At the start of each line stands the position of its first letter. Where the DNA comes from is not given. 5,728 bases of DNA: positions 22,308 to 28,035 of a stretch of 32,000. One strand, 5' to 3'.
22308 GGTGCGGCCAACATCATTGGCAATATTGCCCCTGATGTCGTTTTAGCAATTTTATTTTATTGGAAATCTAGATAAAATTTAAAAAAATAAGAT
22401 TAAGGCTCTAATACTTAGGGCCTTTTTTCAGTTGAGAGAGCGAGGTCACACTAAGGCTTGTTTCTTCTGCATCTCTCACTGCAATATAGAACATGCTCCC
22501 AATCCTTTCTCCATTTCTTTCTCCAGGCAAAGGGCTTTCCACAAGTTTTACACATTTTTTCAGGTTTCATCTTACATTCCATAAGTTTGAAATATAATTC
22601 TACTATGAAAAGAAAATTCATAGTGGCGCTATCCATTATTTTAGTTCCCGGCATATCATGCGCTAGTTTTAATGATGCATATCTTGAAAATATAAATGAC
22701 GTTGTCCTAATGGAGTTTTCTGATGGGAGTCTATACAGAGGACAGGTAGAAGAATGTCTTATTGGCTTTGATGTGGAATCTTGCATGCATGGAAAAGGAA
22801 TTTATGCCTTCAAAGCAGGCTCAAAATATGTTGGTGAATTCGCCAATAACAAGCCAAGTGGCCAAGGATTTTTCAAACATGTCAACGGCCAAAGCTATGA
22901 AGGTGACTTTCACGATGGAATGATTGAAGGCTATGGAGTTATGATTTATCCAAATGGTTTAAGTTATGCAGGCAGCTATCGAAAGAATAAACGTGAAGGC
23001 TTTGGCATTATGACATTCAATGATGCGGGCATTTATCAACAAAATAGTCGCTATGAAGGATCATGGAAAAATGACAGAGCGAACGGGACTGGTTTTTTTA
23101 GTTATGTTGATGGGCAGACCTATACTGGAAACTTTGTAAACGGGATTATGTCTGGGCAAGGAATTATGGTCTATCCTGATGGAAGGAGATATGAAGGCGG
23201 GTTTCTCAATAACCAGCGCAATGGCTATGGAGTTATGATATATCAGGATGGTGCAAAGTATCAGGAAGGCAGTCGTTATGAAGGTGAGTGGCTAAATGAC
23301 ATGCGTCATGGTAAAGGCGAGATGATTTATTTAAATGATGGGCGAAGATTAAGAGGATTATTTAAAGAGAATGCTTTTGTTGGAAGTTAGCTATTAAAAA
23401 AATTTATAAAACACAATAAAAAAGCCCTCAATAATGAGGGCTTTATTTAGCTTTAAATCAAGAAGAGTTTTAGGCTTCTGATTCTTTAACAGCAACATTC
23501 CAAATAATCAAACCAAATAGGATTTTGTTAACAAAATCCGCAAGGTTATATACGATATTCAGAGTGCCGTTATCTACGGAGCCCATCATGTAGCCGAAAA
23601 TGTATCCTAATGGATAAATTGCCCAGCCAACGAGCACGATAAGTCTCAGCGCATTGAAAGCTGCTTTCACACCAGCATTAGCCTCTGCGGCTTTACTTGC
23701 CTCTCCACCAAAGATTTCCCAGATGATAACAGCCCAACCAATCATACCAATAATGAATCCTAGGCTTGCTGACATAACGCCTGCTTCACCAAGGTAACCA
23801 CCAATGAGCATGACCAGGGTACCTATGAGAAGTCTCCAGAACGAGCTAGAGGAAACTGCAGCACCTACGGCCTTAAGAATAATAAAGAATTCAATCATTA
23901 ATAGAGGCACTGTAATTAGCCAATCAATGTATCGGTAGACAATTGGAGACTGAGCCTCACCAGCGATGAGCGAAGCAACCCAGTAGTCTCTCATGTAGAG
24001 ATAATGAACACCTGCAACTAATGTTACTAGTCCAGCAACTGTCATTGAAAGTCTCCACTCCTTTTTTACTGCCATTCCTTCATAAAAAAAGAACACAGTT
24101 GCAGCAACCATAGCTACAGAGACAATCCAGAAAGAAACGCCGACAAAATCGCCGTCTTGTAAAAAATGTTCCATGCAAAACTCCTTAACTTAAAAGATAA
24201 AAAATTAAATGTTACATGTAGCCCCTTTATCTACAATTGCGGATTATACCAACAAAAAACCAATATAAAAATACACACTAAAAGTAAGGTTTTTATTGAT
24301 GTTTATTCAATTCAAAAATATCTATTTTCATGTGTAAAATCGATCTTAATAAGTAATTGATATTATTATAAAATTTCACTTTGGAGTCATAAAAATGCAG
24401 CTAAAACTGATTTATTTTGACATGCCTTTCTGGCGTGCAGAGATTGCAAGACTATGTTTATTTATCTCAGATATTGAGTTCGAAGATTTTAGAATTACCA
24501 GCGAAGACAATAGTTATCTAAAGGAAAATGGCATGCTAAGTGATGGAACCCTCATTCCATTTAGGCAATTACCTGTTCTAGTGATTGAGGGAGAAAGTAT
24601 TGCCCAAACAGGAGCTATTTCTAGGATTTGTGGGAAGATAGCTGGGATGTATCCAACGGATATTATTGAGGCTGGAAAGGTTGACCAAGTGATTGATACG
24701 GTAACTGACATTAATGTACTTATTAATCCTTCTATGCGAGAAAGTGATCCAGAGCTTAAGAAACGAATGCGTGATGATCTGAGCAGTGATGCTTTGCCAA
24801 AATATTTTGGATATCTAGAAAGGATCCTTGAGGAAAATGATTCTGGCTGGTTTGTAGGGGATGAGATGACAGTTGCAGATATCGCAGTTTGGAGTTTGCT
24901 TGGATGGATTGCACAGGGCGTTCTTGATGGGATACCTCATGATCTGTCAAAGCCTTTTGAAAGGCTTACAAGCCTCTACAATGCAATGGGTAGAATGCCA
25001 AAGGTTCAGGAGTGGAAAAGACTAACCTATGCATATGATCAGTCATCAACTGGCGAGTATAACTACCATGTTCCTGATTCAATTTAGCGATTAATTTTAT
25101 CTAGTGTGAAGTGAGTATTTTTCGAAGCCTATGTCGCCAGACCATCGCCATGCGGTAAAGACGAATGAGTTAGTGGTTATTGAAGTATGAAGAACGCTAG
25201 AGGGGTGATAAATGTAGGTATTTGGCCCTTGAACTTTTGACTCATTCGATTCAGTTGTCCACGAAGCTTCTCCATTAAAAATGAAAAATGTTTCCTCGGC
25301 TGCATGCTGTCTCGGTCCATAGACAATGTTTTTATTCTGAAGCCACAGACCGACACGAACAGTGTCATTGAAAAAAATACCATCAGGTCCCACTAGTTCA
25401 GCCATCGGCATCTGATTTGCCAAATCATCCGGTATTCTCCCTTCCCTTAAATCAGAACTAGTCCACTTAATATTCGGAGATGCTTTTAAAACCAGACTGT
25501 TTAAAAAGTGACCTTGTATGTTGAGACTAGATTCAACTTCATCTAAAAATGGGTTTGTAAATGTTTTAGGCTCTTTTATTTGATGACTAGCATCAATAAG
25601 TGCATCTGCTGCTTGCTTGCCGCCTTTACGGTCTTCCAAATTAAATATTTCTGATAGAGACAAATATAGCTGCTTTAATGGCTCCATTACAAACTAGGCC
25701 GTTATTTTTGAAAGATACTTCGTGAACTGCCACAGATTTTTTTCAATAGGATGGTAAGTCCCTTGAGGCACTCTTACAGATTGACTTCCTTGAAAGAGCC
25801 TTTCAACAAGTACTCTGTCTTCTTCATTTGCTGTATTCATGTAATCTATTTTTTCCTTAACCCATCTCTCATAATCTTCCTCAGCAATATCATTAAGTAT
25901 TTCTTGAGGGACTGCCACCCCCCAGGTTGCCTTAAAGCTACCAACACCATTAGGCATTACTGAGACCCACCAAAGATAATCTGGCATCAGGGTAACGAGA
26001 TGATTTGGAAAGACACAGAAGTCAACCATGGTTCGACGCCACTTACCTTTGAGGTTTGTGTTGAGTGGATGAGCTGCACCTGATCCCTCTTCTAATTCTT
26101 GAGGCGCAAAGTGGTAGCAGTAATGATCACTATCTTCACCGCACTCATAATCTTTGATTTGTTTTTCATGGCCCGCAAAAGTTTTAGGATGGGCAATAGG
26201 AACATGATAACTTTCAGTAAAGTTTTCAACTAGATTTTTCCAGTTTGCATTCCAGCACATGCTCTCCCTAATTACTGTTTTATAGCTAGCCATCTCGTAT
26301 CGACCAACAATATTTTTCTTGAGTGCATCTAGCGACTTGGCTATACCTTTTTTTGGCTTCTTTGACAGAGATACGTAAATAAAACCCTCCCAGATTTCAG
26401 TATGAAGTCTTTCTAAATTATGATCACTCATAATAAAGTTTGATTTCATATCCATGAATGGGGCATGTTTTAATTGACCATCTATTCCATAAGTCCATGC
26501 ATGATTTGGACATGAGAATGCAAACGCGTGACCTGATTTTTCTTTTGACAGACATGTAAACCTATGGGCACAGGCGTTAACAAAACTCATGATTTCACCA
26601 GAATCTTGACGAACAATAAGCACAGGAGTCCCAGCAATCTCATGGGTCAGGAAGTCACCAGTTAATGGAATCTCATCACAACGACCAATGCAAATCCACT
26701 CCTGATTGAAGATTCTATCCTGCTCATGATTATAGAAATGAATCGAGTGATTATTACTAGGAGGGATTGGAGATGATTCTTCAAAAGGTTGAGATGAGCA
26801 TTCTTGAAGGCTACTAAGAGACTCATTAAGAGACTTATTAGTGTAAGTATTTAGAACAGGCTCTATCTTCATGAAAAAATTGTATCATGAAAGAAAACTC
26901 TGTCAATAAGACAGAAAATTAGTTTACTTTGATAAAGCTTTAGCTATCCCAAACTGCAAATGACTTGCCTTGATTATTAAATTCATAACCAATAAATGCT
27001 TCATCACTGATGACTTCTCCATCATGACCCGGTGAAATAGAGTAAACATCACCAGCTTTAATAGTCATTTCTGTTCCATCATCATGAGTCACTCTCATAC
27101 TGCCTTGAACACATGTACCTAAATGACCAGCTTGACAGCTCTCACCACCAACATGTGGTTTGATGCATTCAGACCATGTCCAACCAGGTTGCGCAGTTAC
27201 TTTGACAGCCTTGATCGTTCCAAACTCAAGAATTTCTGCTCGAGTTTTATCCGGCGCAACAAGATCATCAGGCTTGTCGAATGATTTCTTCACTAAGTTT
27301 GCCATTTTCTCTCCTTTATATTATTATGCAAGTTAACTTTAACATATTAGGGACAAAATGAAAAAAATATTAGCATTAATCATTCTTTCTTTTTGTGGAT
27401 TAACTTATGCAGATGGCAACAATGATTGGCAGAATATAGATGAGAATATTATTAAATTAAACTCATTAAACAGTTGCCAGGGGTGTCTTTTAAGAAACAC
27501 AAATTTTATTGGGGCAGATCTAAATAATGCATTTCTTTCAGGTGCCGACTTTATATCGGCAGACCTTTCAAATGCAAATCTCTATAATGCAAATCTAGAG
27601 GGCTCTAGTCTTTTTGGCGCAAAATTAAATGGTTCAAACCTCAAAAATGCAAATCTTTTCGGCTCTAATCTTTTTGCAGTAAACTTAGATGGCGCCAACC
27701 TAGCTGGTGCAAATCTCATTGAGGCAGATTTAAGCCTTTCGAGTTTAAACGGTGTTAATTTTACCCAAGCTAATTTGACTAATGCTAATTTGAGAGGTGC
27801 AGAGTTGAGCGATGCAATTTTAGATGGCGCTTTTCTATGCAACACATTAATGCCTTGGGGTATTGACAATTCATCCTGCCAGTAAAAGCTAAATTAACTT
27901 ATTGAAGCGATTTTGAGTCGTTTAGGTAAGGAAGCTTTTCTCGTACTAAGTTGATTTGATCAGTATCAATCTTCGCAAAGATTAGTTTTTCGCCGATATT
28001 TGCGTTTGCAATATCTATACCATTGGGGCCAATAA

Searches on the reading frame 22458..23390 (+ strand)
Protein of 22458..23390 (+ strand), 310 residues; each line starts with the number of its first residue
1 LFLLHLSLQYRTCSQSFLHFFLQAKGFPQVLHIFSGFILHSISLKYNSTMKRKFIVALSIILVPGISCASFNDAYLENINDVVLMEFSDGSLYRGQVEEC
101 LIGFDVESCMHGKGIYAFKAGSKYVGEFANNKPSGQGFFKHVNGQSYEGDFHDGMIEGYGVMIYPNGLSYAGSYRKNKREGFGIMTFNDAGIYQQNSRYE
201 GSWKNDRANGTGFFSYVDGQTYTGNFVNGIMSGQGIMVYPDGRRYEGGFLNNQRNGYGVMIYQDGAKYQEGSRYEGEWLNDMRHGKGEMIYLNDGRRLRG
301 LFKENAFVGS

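Call 51: search_protein_families(library=pfam, proteins=[window:22458-23390:+], max_evalue=0.001)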
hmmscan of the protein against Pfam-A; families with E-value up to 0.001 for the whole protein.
window:22458-23390:+ (310 aa): 1 family
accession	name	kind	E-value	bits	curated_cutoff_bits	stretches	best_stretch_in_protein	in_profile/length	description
PF02493.26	MORN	-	7e-43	142.4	22.5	5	147-168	1-22/23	MORN repeat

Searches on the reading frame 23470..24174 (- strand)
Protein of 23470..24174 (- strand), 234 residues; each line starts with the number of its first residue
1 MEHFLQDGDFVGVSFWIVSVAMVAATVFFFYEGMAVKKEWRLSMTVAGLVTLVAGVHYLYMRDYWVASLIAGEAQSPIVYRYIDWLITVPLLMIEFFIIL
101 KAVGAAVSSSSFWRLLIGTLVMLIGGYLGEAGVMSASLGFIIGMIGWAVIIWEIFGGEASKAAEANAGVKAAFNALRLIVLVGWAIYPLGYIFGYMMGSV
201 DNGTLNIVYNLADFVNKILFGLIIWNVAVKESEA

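Call 51: search_protein_families(library=pfam, proteins=[window:23470-24174:-], max_evalue=0.001)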
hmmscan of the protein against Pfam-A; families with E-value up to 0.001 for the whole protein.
window:23470-24174:- (234 aa): 1 family
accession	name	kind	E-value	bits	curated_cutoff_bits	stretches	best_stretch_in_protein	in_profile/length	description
PF01036.24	Bac_rhodopsin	-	2.5e-48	164.9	24.6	1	11-230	3-223/224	Bacteriorhodopsin-like protein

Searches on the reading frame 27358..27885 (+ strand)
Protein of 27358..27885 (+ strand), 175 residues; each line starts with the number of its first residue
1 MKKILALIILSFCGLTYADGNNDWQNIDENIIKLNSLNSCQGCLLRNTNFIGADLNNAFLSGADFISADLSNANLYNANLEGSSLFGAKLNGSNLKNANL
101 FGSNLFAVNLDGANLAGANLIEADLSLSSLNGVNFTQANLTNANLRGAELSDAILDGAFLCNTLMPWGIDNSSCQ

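Call 57: search_protein_families(library=pfam, proteins=[window:27358-27885:+], max_evalue=0.01)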
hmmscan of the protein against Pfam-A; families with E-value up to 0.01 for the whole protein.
window:27358-27885:+ (175 aa): 3 families
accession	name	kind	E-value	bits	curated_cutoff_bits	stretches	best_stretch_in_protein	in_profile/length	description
PF00805.28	Pentapeptide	-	2.8e-30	103.9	20.2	4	43-82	1-40/40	Pentapeptide repeats (8 copies)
PF13599.13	Pentapeptide_4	-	8.5e-15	55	38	2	63-135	6-78/78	Pentapeptide repeat region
PF13576.12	Pentapeptide_3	-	3.2e-13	50.1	27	2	46-87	2-46/48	Pentapeptide repeats (9 copies)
